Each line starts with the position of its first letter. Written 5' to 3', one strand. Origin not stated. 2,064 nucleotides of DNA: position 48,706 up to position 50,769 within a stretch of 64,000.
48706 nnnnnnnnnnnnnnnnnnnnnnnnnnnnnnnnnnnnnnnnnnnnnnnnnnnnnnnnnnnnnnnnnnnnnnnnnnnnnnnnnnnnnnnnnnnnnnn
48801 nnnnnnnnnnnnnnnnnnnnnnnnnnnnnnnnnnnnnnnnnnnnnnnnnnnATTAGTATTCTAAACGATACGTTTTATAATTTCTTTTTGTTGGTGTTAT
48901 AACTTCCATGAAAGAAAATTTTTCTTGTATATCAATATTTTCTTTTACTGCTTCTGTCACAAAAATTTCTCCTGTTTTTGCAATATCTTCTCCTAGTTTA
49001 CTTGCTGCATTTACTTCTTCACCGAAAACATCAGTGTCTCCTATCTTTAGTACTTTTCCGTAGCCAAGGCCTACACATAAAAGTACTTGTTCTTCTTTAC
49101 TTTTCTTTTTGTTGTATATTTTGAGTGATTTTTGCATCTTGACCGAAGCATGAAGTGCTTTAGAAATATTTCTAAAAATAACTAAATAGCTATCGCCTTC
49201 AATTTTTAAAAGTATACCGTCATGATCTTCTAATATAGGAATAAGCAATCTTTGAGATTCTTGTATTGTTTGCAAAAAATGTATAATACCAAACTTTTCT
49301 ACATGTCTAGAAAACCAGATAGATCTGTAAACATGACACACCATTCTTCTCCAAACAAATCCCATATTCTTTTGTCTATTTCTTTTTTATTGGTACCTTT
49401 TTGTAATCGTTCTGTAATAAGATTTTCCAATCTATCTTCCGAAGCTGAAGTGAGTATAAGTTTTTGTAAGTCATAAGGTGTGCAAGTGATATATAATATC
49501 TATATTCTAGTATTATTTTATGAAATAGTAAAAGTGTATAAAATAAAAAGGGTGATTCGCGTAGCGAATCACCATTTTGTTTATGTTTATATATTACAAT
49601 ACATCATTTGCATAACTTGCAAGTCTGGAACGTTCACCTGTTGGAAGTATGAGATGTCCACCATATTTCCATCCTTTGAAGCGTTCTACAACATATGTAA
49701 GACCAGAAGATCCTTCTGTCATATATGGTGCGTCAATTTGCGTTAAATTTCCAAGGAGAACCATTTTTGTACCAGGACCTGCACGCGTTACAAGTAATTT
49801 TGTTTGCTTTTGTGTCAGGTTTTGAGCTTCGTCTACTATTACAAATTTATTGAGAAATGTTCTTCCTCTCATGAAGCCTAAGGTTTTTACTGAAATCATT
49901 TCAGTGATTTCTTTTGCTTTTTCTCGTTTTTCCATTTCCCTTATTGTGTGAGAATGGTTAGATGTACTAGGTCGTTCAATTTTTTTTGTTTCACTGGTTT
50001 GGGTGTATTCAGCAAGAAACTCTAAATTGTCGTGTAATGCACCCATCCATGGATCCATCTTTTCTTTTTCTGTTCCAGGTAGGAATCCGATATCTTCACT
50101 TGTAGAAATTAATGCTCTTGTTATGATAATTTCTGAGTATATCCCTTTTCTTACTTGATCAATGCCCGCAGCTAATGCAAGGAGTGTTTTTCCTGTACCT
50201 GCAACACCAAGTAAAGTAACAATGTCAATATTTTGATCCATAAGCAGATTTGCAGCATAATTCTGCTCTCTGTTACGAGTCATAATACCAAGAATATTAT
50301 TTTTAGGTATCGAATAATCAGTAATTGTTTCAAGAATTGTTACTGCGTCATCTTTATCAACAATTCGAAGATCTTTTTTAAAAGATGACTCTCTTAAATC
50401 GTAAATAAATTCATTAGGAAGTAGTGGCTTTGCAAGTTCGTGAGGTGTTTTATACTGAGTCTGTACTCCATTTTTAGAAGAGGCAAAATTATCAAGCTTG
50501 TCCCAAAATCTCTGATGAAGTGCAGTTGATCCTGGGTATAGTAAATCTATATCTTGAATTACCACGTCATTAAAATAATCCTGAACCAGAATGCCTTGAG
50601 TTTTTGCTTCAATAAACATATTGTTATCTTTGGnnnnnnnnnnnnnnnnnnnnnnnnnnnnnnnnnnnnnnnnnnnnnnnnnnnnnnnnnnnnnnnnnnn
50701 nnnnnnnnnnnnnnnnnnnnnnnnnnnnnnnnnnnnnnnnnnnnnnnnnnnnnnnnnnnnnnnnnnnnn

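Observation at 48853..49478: Stand-alone class III nucleotidyl cyclase domain split by a frameshift at an A4 run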

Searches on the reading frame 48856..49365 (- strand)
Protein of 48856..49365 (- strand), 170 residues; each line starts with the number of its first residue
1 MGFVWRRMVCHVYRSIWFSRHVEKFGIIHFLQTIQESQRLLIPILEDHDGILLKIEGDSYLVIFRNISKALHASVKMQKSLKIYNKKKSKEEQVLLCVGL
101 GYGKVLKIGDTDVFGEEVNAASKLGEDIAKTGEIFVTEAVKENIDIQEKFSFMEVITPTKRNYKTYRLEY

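Call 4: search_protein_families(library=pfam, proteins=[window:48856-49365:-], max_evalue=1)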
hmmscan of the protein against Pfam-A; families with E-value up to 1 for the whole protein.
seq(170 aa): 1 family
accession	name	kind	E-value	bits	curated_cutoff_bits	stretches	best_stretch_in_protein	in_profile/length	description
PF00211.25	Guanylate_cyc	-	2.6e-09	37.4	21.9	1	27-154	31-164/183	Adenylate and Guanylate cyclase catalytic domain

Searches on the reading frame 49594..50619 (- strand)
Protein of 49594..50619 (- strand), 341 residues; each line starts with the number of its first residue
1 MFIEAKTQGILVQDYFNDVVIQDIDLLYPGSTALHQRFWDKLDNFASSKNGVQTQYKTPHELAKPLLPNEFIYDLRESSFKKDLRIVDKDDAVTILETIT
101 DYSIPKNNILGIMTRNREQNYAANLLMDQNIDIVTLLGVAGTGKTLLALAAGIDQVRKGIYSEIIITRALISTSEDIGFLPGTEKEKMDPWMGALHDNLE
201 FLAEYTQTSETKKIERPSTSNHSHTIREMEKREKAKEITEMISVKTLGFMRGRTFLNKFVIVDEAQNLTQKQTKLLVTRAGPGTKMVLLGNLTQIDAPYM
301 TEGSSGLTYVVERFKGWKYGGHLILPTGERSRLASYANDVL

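Call 23: list_cluster_members(proteins=[P0002, window:49594-50619:-, window:50634-51158:-, window:54473-55522:+, window:47922-48851:+])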
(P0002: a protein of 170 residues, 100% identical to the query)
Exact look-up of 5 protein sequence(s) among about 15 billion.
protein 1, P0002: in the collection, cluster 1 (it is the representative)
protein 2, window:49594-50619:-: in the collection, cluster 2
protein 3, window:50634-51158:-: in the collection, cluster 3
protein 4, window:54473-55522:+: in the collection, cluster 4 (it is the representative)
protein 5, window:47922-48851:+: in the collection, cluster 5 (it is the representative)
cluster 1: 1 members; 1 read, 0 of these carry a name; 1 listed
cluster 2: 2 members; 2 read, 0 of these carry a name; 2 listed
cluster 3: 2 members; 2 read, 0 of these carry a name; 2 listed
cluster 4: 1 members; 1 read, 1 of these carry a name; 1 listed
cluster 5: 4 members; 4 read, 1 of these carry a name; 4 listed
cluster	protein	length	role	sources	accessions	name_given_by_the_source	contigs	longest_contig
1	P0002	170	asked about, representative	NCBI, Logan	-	-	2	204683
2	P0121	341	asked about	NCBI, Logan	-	-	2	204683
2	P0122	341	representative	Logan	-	-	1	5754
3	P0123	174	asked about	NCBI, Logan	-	-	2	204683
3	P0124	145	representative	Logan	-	-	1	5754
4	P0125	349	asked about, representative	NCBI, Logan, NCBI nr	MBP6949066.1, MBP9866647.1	MAG: rod shape-determining protein [Candidatus Pacebacteria bacterium] | rod shape-determining protein [Candidatus Paceibacterota bacterium]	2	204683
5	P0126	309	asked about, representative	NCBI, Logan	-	-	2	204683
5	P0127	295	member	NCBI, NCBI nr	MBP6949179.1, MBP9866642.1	MAG: PD-(D/E)XK nuclease family protein [Candidatus Pacebacteria bacterium] | PD-(D/E)XK nuclease family protein [Candidatus Paceibacterota bacterium]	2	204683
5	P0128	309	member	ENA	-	-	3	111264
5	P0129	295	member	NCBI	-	-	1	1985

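Call 24: find_encoding_contigs(protein=P0122, flank=6000, max_places=6)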
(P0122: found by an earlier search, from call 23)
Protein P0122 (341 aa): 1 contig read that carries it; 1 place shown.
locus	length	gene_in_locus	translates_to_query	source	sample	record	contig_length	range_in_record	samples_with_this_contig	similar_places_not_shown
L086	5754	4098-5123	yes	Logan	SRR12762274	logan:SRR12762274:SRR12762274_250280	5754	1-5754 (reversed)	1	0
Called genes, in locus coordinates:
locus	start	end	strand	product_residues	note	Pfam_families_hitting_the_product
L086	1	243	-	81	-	?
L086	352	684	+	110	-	-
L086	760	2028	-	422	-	PF00070:Pyr_redox (faint), PF00890:FAD_binding_2, PF01134:GIDA (faint), PF01266:DAO (faint), PF03486:HI0933_like, PF07992:Pyr_redox_2, PF12831:FAD_oxidored, PF22780:HI0933_like_1st, +1 more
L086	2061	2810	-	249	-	PF08032:SpoU_sub_bind, PF00588:SpoU_methylase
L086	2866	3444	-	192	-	PF01863:YgjP-like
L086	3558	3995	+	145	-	PF13638:PIN_4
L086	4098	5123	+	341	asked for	PF02562:PhoH, PF13604:AAA_30 (faint)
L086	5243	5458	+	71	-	-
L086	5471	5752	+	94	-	?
